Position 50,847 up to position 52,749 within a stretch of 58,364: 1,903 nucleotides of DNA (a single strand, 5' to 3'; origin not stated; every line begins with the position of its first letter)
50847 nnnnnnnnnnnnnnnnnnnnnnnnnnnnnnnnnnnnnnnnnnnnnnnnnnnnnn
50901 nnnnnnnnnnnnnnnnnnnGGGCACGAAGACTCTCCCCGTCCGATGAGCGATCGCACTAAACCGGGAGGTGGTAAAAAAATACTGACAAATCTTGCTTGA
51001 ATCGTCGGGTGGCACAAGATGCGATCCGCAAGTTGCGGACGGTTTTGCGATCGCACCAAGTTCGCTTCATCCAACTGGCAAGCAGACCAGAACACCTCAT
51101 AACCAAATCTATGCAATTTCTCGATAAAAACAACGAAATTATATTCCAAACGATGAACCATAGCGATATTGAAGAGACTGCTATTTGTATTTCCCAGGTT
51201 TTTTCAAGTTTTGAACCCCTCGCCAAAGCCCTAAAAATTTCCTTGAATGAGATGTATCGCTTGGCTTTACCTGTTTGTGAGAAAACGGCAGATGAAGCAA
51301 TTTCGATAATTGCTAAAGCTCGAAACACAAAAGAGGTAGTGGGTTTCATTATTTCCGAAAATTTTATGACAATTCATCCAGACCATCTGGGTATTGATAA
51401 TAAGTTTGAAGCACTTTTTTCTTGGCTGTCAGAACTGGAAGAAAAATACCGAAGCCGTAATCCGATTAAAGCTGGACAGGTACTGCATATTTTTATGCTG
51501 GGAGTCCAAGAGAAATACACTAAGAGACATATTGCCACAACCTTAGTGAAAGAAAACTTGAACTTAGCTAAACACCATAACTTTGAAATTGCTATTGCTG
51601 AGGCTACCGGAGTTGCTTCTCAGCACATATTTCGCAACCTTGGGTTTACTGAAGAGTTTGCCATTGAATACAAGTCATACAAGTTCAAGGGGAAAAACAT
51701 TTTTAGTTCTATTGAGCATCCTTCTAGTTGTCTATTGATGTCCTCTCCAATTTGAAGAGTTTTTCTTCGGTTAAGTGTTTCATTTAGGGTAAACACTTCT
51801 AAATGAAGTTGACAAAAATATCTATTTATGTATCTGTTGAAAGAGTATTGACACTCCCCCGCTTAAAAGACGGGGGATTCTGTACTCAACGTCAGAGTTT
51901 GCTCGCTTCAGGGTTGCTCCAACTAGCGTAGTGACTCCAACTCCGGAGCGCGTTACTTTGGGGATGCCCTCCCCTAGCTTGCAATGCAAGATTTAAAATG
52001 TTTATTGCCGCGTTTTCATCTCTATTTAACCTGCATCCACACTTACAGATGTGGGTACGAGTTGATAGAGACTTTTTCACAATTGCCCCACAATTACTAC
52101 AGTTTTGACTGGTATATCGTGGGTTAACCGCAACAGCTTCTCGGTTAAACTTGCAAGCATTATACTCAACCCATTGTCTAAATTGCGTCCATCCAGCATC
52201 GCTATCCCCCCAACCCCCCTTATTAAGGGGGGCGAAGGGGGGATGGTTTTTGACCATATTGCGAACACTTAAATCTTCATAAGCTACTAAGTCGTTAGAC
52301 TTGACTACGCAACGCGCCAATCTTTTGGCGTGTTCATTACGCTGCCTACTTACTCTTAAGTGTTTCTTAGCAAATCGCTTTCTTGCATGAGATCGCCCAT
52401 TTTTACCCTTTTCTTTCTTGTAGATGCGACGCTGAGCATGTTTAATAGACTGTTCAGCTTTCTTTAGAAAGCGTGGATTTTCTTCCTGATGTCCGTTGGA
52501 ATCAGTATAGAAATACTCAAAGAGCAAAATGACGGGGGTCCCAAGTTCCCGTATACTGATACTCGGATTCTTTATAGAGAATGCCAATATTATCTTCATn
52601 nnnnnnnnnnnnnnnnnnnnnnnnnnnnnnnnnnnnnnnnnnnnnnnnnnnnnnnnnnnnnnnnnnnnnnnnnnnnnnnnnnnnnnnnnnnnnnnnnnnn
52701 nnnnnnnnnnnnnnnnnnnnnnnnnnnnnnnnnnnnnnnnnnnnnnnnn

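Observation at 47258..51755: Compact candidate biosynthetic cluster: unknown protein, PLP decarboxylase, class I terpene synthase, GNAT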

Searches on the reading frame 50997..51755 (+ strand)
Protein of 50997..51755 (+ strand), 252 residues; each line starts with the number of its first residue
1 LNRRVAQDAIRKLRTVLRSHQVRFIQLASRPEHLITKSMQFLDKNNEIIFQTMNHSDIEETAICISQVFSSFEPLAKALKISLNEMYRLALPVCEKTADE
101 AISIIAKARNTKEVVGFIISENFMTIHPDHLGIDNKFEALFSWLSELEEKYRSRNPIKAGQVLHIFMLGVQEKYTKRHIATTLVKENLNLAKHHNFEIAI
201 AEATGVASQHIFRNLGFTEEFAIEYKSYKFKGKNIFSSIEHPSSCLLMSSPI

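Call 3: search_protein_families(library=pfam, proteins=[window:50997-51755:+], max_evalue=0.01)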
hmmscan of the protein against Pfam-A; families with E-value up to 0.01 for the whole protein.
window:50997-51755:+ (252 aa): 2 families
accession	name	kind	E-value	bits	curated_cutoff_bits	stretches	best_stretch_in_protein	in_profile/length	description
PF00583.31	Acetyltransf_1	-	1.7e-06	28.7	20.7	1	103-217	34-116/116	Acetyltransferase (GNAT) family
PF13673.13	Acetyltransf_10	-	0.0088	16.5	23.6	0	164-219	53-109/128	Acetyltransferase (GNAT) domain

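Call 4: search_protein_families(library=ncbifam, proteins=[window:50997-51755:+], max_evalue=0.01)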
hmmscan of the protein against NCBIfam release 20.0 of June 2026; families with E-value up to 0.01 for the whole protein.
window:50997-51755:+ (252 aa): 0 families

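Call 18: search_solved_structures(query=window:50997-51755:+, max_evalue=1, show_alignments=2)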
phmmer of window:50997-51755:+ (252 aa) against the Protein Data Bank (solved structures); distinct sequences matched with E-value up to 1: 12.
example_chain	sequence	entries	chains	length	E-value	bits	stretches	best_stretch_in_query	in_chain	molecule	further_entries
4fd5_A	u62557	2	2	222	1.9e-08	37.7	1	44-237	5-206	arylalkylamine N-Acetyltransferase 2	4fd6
3qb8_A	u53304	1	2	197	7.2e-06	29.2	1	161-239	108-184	A654L protein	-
6v3t_A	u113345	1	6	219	3.5e-05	27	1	97-237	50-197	Dopamine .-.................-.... Protein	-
4fd7_A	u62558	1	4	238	0.0026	20.9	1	100-227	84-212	putative arylalkylamine N-Acetyltransferase 7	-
6dym_A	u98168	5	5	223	0.043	16.9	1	99-196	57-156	Ebony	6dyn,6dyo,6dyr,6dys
8wmb_A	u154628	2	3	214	0.51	13.4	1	135-238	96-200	Arylalkylamine N-acetyltransferase 1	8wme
3v8i_A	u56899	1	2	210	0.53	13.3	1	135-238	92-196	Dopamine N acetyltransferase, isoform A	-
6k80_A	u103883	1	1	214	0.55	13.3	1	135-238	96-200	Dopamine N-acetyltransferase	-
3te4_A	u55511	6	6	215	0.56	13.2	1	135-238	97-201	Dopamine N acetyltransferase, isoform A | Dopamine N-acetyltransferase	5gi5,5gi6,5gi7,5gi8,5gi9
7mx2_A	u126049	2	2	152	0.58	13.2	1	164-220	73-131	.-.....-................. 30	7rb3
5gif_A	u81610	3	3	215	0.63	13.1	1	136-238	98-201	Dopamine N-acetyltransferase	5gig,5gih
5gii_A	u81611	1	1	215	0.64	13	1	136-238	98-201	Dopamine N-acetyltransferase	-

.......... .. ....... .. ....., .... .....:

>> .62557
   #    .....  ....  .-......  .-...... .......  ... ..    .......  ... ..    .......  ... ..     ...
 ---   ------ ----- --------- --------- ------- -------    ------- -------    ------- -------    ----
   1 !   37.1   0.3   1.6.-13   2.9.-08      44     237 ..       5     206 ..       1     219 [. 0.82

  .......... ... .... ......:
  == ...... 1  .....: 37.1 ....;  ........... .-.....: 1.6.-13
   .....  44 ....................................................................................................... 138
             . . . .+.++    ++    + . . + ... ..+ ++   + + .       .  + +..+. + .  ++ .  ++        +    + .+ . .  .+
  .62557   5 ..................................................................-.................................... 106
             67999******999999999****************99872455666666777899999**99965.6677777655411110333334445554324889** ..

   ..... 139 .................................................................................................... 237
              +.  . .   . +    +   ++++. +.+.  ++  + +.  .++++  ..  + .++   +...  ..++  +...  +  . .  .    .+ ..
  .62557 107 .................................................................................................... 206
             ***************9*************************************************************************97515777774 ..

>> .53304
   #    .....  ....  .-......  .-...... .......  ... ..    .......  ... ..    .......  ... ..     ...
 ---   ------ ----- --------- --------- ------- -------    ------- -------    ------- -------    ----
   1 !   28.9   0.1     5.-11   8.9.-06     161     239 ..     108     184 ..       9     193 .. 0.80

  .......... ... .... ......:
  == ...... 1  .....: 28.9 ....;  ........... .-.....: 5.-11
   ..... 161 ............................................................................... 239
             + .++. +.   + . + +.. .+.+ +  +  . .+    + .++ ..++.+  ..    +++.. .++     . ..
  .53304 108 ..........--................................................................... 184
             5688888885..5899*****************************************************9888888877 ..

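Call 40: find_homologous_proteins(query=window:51114-51755:+, max_evalue=0.001)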
Query window:51114-51755:+ (213 aa): 46 proteins with E <= 0.001 among 225 candidates.
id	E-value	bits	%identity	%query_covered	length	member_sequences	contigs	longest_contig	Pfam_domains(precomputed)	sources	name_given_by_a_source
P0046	1.0e-134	464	100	100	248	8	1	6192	PF00583.32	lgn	-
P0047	3.4e-108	378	84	100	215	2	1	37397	PF00583.32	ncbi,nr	ncbi:GNAT family N-acetyltransferase [Microseira wollei]|nr:GNAT family N-acetyltransferase [Microse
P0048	9.6e-107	373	82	100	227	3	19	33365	PF00583.32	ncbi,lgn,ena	-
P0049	2.7e-104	365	81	100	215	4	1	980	PF00583.32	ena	-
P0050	3.8e-104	365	79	100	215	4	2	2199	PF00583.32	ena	-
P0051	1.5e-103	363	80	100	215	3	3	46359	PF00583.32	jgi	jgi:ribosomal protein S18 acetylase RimI-like enzyme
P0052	1.7e-103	363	80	100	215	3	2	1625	PF00583.32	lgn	-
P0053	4.2e-101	355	79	100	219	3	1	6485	PF00583.32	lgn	-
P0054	4.2e-100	352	78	100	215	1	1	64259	PF00583.32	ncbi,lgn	-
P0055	1.5e-99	350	75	100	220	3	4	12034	PF00583.32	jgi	jgi:ribosomal protein S18 acetylase RimI-like enzyme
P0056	5.0e-99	348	76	100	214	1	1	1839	PF00583.32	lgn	-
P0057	1.0e-98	347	76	100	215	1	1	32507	PF00583.32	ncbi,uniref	ncbi:GNAT family N-acetyltransferase [Scytonema sp. NUACC26]|uniref:GNAT family N-acetyltransferase 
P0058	7.9e-98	344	76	100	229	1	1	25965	-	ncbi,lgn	ncbi:MAG: hypothetical protein U7123_17850 [Potamolinea sp.]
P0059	4.4e-97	342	75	100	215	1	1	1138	PF00583.32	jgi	jgi:ribosomal protein S18 acetylase RimI-like enzyme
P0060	4.4e-97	342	74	100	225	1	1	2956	PF00583.32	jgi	-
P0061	9.5e-97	341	77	100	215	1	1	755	PF00583.32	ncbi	-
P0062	1.3e-96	340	76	100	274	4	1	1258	PF00583.32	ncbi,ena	-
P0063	8.9e-96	337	74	100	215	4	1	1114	PF00583.32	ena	-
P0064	4.1e-95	335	75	100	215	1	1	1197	PF00583.32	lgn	-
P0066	6.9e-93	328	74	100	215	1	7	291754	PF00583.32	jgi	jgi:ribosomal protein S18 acetylase RimI-like enzyme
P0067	7.4e-92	325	75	97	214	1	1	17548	PF00583.32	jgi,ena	jgi:N-acetylglutamate synthase-like GNAT family acetyltransferase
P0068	1.2e-91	324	74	98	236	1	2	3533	PF00583.32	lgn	-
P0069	1.2e-90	321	72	100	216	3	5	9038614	PF00583.32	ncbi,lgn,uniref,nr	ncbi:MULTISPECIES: GNAT family N-acetyltransferase [unclassified Tolypothrix]|uniref:GNAT family N-a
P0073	5.9e-86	305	81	85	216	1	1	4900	PF00583.32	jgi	-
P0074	6.0e-86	305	69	100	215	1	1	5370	PF00583.32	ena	-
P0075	3.8e-85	303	67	99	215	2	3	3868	PF00583.32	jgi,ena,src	jgi:ribosomal protein S18 acetylase RimI-like enzyme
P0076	1.4e-83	298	71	95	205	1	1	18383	PF00583.32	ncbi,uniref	ncbi:GNAT family N-acetyltransferase [Microcoleus sp. B7-D4]|uniref:GNAT family N-acetyltransferase 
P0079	2.0e-82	294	66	100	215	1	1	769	PF00583.32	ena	-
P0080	1.5e-78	281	65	100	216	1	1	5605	PF00583.32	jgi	jgi:ribosomal protein S18 acetylase RimI-like enzyme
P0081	3.8e-78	280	75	84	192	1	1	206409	PF00583.32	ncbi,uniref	ncbi:GNAT family N-acetyltransferase [Anabaena sp. WFMT]|uniref:GNAT family N-acetyltransferase n=1 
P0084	1.1e-68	249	57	98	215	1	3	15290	PF00583.32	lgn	-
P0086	4.6e-64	234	52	98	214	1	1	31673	PF00583.32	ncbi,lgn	-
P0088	1.5e-54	203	48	100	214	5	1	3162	PF00583.32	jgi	-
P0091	4.0e-30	123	56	52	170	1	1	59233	PF00583.32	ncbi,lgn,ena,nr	ncbi:MAG: GNAT family N-acetyltransferase [Iphinoe sp. HA4291-MV1]|nr:GNAT family N-acetyltransferas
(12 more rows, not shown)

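Call 45: find_encoding_contigs(protein=P0069, flank=8000, max_places=1)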
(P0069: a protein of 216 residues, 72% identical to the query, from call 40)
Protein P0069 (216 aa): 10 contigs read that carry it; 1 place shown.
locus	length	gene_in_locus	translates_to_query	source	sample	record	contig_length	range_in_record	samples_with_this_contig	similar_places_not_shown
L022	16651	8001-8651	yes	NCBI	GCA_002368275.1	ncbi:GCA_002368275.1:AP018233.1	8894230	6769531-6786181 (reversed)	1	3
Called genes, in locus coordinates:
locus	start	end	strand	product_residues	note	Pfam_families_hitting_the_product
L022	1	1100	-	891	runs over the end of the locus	PF01590:GAF (weak), PF12860:PAS_7, PF00990:GGDEF, PF00563:EAL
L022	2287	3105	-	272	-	PF07719:TPR_2 (faint), PF13369:Transglut_core2, PF13371:TPR_9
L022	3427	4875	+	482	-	PF02874:ATP-synt_ab_N, PF00006:ATP-synt_ab, PF22919:ATP-synt_VA_C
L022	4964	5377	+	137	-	PF02823:ATP-synt_DE_N, PF00401:ATP-synt_DE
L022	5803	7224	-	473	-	PF00282:Pyridoxal_deC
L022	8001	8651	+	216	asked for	PF00583:Acetyltransf_1 (weak)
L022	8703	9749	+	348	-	PF27188:SfmD_perox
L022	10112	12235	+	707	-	PF01145:Band_7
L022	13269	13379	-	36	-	-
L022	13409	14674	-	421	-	-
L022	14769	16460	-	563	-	PF02254:TrkA_N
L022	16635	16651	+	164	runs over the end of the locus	-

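Call 46: find_encoding_contigs(protein=P0081, flank=8000, max_places=1)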
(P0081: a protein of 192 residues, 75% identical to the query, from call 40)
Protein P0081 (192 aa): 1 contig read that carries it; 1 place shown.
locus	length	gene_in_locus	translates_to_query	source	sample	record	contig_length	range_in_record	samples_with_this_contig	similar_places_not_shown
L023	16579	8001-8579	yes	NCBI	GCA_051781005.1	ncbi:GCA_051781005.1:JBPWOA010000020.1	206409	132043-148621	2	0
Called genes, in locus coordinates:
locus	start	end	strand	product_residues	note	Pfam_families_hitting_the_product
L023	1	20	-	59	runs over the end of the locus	PF13470:PIN_3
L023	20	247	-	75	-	-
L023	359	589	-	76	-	PF18480:DUF5615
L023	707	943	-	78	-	PF04255:DUF433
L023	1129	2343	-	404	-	PF18731:HEPN_Swt1, PF14622:Ribonucleas_3_3, PF00636:Ribonuclease_3, PF00035:dsrm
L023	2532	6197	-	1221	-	PF02463:SMC_N, PF13175:AAA_15 (weak), PF13304:AAA_21 (weak), PF13555:AAA_29, PF06470:SMC_hinge, PF13304:AAA_21 (weak)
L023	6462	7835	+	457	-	PF00282:Pyridoxal_deC, PF00155:Aminotran_1_2, PF01212:Beta_elim_lyase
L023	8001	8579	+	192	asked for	PF00583:Acetyltransf_1 (faint)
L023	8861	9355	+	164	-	PF00583:Acetyltransf_1, PF13673:Acetyltransf_10, PF13508:Acetyltransf_7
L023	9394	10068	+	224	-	-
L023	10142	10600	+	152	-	PF04151:PPC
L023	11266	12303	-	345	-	-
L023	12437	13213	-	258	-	PF02654:CobS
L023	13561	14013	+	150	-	-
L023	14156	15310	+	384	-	PF01702:TGT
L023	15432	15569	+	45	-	PF02533:PsbK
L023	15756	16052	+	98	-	PF00111:Fer2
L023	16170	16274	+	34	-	PF05151:PsbM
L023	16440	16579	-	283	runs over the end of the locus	PF00582:Usp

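Call 47: find_encoding_contigs(protein=P0066, flank=8000, max_places=1)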
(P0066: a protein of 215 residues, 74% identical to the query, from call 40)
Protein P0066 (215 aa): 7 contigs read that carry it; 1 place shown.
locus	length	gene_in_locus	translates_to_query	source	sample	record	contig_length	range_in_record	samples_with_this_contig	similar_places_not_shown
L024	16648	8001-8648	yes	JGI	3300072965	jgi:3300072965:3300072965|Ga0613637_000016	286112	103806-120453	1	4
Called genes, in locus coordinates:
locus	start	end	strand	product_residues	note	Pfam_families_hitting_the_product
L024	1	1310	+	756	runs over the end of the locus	PF00535:Glycos_transf_2, PF13641:Glyco_tranf_2_3, PF13506:Glyco_transf_21, PF13632:Glyco_trans_2_3, PF03552:Cellulose_synt, PF07238:PilZ (weak)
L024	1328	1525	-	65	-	PF03466:LysR_substrate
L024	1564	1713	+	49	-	-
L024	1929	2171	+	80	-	PF00076:RRM_1, PF16842:RRM_occluded (weak)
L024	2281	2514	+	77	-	PF11332:DUF3134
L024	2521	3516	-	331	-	PF03781:FGE-sulfatase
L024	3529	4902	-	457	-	PF00884:Sulfatase, PF01663:Phosphodiest (faint), PF16347:SGSH_C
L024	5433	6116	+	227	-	PF27301:Alr2735_N, PF27288:Alr2735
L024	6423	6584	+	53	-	-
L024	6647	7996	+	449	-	PF00266:Aminotran_5 (faint), PF00155:Aminotran_1_2, PF01212:Beta_elim_lyase, PF00282:Pyridoxal_deC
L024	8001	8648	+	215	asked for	PF00583:Acetyltransf_1 (weak)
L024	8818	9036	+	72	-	-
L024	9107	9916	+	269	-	PF11103:DUF2887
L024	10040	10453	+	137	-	-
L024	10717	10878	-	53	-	-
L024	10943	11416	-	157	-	PF04465:DUF499 (weak)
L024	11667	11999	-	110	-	-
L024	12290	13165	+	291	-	-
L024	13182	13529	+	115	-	PF14213:DUF4325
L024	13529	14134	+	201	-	-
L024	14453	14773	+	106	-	-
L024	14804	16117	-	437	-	PF01134:GIDA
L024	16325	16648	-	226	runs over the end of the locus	PF02798:GST_N, PF13417:GST_N_3, PF13409:GST_N_2, PF00043:GST_C, PF13410:GST_C_2 (weak), PF14497:GST_C_3 (weak)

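Call 77: predict_structure(alignment_id=A4)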
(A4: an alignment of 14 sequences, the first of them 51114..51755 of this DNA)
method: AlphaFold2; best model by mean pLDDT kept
length: 213 residues; sequences in the alignment: 14
mean_pLDDT: 84.5   pTM: 0.83
mean pLDDT of the five models: 84.5, 72.5, 70.1, 69.4, 65.9
residues with pLDDT >= 90: 100; 70-90: 87; 50-70: 19; < 50: 7
segments of 3 or more residues with pLDDT < 50: 86-92
pLDDT, mean of each block of 10 residues (from residue 1): 74 95 94 83 89 91 93 94 60 64 79 74 87 89 95 92 88 94 82 72 82 92
secondary structure, 60 per line:
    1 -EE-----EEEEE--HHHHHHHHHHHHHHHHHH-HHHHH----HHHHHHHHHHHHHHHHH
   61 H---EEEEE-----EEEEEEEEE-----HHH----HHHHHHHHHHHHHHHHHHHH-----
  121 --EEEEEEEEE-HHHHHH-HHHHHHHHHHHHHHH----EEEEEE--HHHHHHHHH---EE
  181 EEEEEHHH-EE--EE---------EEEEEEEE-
elements in order: E9-13 H16-33 H35-39 H44-61 E65-69 E75-83 H96-115 E123-131 H133-138 H140-154 E159-164 H167-175 E179-185 E205-212

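Call 80: fold_search(model_id=the predicted structure, library=pdb)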
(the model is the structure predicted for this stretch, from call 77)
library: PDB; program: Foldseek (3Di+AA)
matches with E <= 10: 1324; with E <= 0.001: 606
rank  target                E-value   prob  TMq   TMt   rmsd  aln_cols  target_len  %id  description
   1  3qb8_A                1.2e-14  1.00  0.83  0.89   2.5       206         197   18  Paramecium Chlorella Bursaria Virus1 Putative ORF A654L is a Polyamine Acetyltransferase (released 2012-01-25)
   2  8wme_A                8.8e-14  1.00  0.76  0.77   4.0       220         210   18  Crystal Structure of Drosophila melanogaster D46A Dopamine N-Acetyltransferase (released 2024-10-02)
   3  6v3t_A                1.5e-13  1.00  0.80  0.80   2.9       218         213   17  X-Ray Crystal Structure of Tribolium castaneum Arylalkylamine N-acyltransferase in Complex with Acetyl-CoA (released 2020-02-05)
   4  6dym                  1.6e-13  1.00  0.86  0.86   2.3       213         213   17  C-terminal condensation domain of Ebony (released 2019-01-30)
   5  4fd5                  4.4e-13  1.00  0.81  0.79   3.0       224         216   21  Crystal structure of arylalkylamine N-Acetyltransferase 2 from Aedes aegypti (released 2012-06-27)
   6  4fd6                  9.1e-13  1.00  0.80  0.79   3.2       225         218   21  Crystal structure of native arylalkylamine N-Acetyltransferase 2 from the yellow fever mosquito, Aedes aegypti (released 2012-06-27)
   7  6k80                  1.3e-12  1.00  0.78  0.78   3.9       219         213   18  Crystal Structure of Drosophila melanogaster Dopamine N-Acetyltransferase in Complex with CoA and Tryptophol (released 2020-06-17)
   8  5gi5                  1.6e-12  1.00  0.79  0.81   3.1       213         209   18  Crystal Structure of Drosophila melanogaster Dopamine N-Acetyltransferase Bound to CoA (released 2017-07-05)
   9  5gii                  1.7e-12  1.00  0.79  0.80   3.9       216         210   18  Crystal Structure of Drosophila melanogaster E47N Dopamine N-Acetyltransferase in Ternary Complex with CoA and Acetyl-ph (released 2017-07-05)
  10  5gif                  2.7e-12  1.00  0.79  0.80   3.8       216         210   18  Crystal Structure of Drosophila melanogaster E47D Dopamine N-Acetyltransferase in Binary Complex with Acetyl-CoA (released 2017-07-05)
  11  8wmb                  3.6e-12  1.00  0.77  0.77   3.7       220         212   18  Crystal Structure of Drosophila melanogaster D46A Dopamine N-Acetyltransferase in Complex with Acetyl-CoA (released 2024-10-02)
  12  5gi6                  5.4e-12  1.00  0.79  0.83   3.1       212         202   18  Crystal Structure of Drosophila melanogaster Dopamine N-Acetyltransferase Bound to CoA and Phenylethylamine (released 2017-07-05)
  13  3te4                  6.9e-12  1.00  0.77  0.78   3.9       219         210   18  Crystal structure of dopamine N Acetyltransferase in complex with acetyl-COA from Drosophila Melanogaster (released 2012-07-11)
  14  5yag_A                7.8e-12  1.00  0.85  0.84   3.2       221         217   14  Crystal structure of mosquito arylalkylamine N-Acetyltransferase like 5b/spermine N-Acetyltransferase (released 2018-02-28)
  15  4fd7_A                9.9e-12  1.00  0.81  0.73   2.8       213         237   19  Crystal structure of insect putative arylalkylamine N-Acetyltransferase 7 from the yellow fever mosquito Aedes aegypt (released 2012-06-27)
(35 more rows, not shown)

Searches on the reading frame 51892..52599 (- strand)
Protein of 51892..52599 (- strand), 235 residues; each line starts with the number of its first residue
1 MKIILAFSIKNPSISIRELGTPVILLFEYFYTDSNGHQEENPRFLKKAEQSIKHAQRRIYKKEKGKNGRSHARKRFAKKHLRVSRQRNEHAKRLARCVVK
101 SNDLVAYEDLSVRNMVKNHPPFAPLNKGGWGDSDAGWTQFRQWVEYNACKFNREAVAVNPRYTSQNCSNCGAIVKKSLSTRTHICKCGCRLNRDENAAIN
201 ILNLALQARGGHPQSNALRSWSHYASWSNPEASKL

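Call 3: search_protein_families(library=pfam, proteins=[window:51892-52599:-], max_evalue=0.01)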
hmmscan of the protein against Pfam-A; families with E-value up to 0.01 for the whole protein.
window:51892-52599:- (235 aa): 2 families
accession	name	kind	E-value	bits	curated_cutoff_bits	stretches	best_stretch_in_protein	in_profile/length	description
PF07282.18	Cas12f1-like_TNB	-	4e-20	72.2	26.3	1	137-201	1-60/60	Cas12f1-like, TNB domain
PF01385.25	OrfB_IS605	-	4.2e-14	53.2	30.5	1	30-118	28-119/120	Probable transposase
